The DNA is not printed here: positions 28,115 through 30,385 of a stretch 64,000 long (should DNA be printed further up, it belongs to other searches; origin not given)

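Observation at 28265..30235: Deacetylase-flippase gene fusion (cytoplasmic CE4 domain fused to a Wzx transporter)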

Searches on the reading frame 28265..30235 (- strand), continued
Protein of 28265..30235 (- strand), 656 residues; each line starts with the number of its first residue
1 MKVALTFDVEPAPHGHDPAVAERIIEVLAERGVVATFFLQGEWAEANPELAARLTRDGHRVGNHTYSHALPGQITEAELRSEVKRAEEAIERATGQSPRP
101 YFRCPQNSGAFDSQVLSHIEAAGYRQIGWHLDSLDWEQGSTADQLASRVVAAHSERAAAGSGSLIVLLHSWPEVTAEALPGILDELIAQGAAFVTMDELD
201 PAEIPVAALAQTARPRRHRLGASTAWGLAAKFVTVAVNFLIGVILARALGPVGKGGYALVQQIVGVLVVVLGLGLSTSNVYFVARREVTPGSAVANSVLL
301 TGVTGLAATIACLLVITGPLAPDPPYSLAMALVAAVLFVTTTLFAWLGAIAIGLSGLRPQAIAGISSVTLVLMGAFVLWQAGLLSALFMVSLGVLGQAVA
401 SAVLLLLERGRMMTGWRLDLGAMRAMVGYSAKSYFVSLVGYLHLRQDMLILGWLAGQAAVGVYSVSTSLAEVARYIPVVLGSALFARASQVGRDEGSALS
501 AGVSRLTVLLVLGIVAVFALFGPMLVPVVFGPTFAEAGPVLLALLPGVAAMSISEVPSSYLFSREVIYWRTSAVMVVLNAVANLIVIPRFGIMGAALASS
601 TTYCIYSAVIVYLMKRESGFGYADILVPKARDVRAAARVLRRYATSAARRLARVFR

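Call 48: search_protein_families(library=pfam, proteins=[P0051, P0052, P0057, P0060, P0179, P0182, P0047, P0113, P0037, P0038], max_evalue=0.0001)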
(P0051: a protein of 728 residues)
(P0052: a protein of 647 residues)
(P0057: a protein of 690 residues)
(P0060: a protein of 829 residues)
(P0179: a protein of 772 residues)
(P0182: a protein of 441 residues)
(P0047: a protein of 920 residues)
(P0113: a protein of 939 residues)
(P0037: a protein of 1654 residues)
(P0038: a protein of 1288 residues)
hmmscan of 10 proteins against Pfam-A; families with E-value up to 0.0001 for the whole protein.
P0051 (728 aa): 3 families
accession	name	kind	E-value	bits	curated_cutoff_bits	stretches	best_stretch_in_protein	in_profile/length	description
PF01522.26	Polysacc_deac_1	-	2e-117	386.8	23.1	3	500-618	5-122/124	Polysaccharide deacetylase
PF18708.6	MapZ_C2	-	3.4e-05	24.5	27.6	0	676-717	27-65/94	MapZ extracellular C-terminal domain 2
PF04748.18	Polysacc_deac_2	-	4.3e-05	23.2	27.5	0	187-226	172-211/212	Divergent polysaccharide deacetylase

P0052 (647 aa): 5 families
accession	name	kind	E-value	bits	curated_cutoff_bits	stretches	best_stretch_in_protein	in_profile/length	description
PF01522.26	Polysacc_deac_1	-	5.4e-106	349.8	23.1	3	453-575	2-122/124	Polysaccharide deacetylase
PF14595.12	Thioredoxin_9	-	5.2e-07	30.1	25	0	33-82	32-83/129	Thioredoxin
PF04748.18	Polysacc_deac_2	-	5.7e-07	29.3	27.5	0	607-645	177-212/212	Divergent polysaccharide deacetylase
PF11123.14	DNA_Packaging_2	-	2.7e-06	27.8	27.5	0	50-85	22-55/79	DNA packaging protein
PF03065.20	Glyco_hydro_57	-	4.5e-06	26.6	21.2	0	512-578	104-170/291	Glycosyl hydrolase family 57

P0057 (690 aa): 3 families
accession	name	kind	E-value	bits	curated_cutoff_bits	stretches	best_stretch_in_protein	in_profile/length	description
PF01522.26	Polysacc_deac_1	-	1.4e-86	287.1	23.1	3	498-620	3-123/124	Polysaccharide deacetylase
PF03065.20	Glyco_hydro_57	-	2e-05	24.5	21.2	0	552-623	100-171/291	Glycosyl hydrolase family 57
PF22537.1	WbmS-like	-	2.2e-05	25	27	0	506-590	1-82/186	Polysaccharide deacetylase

P0060 (829 aa): 2 families
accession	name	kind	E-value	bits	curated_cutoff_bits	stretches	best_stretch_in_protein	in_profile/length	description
PF01522.26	Polysacc_deac_1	-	1.1e-66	222.8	23.1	3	614-734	2-123/124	Polysaccharide deacetylase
PF13380.12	CoA_binding_2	-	5.8e-06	27.2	22.8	0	203-259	58-114/116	CoA binding domain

P0179 (772 aa): 2 families
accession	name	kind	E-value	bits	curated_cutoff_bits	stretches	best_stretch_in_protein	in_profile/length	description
PF01522.26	Polysacc_deac_1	-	3.8e-73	243.7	23.1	3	583-702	6-123/124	Polysaccharide deacetylase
PF22537.1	WbmS-like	-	1.6e-05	25.4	27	0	588-618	1-32/186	Polysaccharide deacetylase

P0182 (441 aa): 1 family
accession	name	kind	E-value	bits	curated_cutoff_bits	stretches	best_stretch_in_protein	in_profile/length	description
PF01522.26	Polysacc_deac_1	-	3.5e-60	201.9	23.1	2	252-374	4-124/124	Polysaccharide deacetylase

P0047 (920 aa): 3 families
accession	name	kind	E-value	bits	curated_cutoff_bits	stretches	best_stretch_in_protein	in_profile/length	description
PF01522.26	Polysacc_deac_1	-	3.4e-101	334.3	23.1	4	726-848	2-122/124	Polysaccharide deacetylase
PF22537.1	WbmS-like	-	6.9e-11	42.9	27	0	297-351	2-53/186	Polysaccharide deacetylase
PF03065.20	Glyco_hydro_57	-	1.4e-08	34.8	21.2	0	344-411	101-169/291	Glycosyl hydrolase family 57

P0113 (939 aa): 2 families
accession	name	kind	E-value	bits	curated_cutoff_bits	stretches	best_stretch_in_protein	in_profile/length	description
PF01522.26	Polysacc_deac_1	-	1.1e-82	274.6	23.1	4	746-868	3-123/124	Polysaccharide deacetylase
PF22537.1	WbmS-like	-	1.1e-07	32.5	27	0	754-783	1-31/186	Polysaccharide deacetylase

P0037 (1654 aa): 3 families
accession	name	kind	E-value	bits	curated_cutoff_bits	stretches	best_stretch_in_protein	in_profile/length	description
PF01522.26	Polysacc_deac_1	-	5.6e-150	491.9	23.1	5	277-397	2-123/124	Polysaccharide deacetylase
PF24793.1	GINT1_N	-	1.2e-23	84.1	27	1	1370-1630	40-298/304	Glucosamine inositolphosphorylceramide transferase 1, N-terminal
PF04616.20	Glyco_hydro_43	-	8.7e-06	25.7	32.2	1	1390-1516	11-144/288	Glycosyl hydrolases family 43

P0038 (1288 aa): 1 family
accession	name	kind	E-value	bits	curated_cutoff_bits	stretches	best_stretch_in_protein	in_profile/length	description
PF01522.26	Polysacc_deac_1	-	6e-130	427.2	23.1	5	665-785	2-123/124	Polysaccharide deacetylase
